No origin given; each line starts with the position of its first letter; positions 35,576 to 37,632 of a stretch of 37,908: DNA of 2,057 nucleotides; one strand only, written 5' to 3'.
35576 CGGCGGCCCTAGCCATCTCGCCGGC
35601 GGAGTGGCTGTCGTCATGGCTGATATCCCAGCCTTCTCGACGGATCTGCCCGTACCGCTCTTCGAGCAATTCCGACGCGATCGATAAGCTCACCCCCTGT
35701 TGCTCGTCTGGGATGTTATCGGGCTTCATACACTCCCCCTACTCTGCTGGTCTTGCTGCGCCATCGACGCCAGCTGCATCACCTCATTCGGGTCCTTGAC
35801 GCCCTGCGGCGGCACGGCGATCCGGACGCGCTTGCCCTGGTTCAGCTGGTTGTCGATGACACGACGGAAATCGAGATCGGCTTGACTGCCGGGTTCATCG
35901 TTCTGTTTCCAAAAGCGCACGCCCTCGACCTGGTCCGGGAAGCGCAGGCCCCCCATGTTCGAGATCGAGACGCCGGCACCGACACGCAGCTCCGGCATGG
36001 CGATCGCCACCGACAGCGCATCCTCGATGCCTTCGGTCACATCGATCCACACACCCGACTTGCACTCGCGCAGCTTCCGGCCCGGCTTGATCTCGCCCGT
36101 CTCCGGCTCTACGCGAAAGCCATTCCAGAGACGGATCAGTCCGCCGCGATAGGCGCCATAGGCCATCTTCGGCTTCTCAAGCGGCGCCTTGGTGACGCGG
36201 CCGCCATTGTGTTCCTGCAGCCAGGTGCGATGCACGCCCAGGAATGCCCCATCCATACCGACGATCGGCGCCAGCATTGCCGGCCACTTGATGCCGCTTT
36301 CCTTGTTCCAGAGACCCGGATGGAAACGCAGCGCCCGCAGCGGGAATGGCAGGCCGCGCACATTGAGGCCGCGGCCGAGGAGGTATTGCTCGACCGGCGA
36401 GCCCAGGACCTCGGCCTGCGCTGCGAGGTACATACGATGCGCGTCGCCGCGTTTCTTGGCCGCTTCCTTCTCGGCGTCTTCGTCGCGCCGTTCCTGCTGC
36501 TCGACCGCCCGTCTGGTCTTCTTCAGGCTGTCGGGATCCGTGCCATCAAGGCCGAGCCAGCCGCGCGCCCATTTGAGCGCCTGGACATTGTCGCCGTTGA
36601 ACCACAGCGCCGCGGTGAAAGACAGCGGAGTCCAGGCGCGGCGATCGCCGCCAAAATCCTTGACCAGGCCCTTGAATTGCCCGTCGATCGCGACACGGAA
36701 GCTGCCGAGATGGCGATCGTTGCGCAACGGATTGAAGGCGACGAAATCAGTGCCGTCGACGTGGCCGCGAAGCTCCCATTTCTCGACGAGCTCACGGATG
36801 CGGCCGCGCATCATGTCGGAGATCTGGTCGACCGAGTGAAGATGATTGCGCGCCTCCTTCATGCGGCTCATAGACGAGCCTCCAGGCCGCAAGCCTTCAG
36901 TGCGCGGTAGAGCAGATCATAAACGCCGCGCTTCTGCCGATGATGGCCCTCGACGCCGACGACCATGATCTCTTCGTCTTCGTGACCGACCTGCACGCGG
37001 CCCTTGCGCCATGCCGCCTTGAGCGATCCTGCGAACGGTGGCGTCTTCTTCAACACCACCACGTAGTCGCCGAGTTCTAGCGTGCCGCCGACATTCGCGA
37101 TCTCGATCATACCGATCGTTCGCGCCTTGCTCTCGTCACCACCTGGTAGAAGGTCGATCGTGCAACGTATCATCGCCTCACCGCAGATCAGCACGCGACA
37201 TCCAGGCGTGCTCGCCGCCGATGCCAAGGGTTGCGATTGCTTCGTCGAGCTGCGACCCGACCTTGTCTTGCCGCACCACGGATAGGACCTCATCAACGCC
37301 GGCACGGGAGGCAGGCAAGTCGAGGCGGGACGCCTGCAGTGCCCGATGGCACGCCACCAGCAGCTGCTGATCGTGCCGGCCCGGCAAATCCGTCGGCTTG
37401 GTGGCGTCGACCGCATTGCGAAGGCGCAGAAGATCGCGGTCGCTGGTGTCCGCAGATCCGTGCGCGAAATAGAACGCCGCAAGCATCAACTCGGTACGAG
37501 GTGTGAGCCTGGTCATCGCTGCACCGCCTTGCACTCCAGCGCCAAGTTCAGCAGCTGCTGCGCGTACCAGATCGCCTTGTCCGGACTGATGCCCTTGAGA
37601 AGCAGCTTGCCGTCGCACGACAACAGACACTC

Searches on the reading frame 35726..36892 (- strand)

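Call 14: search_protein_families(library=phrogs, proteins=[window:35726-36892:-], max_evalue=0.001)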
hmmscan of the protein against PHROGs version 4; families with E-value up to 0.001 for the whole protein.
window:35726-36892:- (388 aa): 1 family
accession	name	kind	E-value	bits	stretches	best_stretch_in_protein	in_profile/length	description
phrog_510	-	DNA, RNA and nucleotide metabolism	5.3e-33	115.6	1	98-384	86-357/667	DNA primase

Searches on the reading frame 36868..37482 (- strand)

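Call 15: search_protein_families(library=phrogs, proteins=[window:36868-37482:-], max_evalue=0.001)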
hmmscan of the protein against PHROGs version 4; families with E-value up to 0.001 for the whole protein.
window:36868-37482:- (204 aa): 1 family
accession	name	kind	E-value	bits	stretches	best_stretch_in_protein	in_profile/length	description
phrog_8231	-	unknown function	4e-08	34.4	1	105-203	2-92/95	-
